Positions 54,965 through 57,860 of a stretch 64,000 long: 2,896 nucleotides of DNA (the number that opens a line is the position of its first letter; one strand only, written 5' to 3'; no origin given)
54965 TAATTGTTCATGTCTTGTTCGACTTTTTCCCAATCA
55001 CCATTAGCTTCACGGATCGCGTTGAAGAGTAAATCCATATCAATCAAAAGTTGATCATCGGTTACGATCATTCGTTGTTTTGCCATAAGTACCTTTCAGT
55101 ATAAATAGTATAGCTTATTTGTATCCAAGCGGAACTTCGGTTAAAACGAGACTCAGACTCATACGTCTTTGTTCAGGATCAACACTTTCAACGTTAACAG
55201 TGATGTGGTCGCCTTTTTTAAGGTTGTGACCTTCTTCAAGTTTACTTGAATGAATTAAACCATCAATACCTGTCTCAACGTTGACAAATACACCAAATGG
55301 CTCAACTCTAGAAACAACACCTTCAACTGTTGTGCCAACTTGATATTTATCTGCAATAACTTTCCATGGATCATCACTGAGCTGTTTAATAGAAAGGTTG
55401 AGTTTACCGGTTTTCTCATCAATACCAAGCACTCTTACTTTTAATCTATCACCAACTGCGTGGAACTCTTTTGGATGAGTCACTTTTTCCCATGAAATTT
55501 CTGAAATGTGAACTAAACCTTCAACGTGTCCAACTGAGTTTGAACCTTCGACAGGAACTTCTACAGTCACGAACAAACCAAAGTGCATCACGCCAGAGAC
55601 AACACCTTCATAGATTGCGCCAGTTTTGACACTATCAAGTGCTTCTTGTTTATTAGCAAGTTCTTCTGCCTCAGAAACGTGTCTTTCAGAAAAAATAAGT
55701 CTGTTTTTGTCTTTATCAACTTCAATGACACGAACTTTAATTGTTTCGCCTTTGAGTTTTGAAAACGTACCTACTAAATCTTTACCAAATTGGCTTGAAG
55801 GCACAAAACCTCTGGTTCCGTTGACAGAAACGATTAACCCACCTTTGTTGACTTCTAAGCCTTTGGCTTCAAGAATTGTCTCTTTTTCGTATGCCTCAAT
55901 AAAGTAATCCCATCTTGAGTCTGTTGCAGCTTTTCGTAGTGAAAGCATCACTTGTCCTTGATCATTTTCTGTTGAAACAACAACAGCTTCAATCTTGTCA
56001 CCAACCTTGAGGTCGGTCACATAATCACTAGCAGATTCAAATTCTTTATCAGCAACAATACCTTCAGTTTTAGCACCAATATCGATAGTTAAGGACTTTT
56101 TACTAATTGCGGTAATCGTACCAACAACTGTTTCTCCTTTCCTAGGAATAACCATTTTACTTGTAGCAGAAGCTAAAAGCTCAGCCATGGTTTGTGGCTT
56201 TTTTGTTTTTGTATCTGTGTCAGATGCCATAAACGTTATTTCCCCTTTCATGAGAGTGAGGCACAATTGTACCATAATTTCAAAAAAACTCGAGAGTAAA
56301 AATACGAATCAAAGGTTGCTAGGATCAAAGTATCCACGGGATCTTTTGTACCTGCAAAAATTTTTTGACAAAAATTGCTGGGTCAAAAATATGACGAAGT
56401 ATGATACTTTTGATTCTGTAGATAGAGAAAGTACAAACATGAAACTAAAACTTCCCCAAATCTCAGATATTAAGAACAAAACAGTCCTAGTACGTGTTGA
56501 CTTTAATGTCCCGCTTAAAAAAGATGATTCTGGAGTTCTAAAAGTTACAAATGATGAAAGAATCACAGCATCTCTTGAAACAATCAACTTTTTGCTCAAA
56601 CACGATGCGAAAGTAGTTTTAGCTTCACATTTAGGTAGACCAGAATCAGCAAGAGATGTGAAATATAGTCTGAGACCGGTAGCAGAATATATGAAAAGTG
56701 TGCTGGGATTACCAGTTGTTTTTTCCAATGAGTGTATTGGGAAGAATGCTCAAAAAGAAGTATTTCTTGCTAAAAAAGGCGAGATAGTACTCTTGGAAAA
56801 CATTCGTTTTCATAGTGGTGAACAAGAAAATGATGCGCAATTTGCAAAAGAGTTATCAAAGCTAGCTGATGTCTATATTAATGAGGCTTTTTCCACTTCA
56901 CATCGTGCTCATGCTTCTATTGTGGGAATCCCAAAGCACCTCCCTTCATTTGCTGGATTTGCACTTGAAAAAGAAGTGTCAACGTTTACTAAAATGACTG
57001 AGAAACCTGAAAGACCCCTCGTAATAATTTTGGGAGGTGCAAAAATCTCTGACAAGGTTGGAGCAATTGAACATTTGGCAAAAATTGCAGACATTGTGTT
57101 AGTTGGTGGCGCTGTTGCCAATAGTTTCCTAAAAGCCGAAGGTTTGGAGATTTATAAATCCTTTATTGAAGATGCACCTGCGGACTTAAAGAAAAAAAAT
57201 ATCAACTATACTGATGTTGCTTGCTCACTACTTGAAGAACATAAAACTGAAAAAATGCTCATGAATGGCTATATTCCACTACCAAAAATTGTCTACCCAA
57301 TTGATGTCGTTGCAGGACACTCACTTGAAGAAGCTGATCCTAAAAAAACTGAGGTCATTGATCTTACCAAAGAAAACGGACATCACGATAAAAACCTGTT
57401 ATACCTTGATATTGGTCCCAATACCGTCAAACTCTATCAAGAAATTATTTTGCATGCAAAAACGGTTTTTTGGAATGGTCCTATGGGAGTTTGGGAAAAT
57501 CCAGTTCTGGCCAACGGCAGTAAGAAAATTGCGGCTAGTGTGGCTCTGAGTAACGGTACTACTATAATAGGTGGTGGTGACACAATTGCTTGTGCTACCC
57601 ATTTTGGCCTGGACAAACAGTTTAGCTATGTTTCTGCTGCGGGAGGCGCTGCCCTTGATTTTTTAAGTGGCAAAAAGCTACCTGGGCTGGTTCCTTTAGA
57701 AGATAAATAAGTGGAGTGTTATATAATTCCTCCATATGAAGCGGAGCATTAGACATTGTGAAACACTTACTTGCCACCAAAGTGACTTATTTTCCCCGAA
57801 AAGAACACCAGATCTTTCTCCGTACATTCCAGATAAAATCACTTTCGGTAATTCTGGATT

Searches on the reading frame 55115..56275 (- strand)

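Call 52: search_protein_families(library=pfam, proteins=[window:55115-56275:-], max_evalue=0.001)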
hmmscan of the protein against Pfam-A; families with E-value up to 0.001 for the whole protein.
window:55115-56275:- (386 aa): 6 families
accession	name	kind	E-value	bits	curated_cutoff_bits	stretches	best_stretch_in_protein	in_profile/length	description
PF00575.29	S1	-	7.4e-51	170.9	22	4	310-375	1-72/74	S1 RNA binding domain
PF23459.1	S1_RRP5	-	3.4e-10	40.8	27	0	312-376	2-72/72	RRP5 S1 domain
PF18614.7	RNase_II_C_S1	-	7e-10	39.1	26.6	0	345-377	27-59/59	RNase II-type exonuclease C-terminal S1 domain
PF21543.3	CvfB_2nd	-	2.2e-06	27.9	27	0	274-297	53-75/76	Virulence regulatory factor CvfB, second domain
PF21262.3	RRP40_S1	-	8.4e-05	22.8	27.1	1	43-105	2-65/83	Exosome complex component RRP40, S1 domain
PF24685.1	OB_RRP5_4th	-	0.00017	22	31.5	0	215-289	5-75/92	RRP5 OB-fold domain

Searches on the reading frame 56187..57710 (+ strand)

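Call 52: search_protein_families(library=pfam, proteins=[window:56187-57710:+], max_evalue=0.001)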
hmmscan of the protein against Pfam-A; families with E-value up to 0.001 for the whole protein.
window:56187-57710:+ (507 aa): 1 family
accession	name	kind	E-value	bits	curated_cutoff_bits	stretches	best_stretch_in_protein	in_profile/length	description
PF00162.24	PGK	-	4.9e-129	431.1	27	1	94-496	5-379/379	Phosphoglycerate kinase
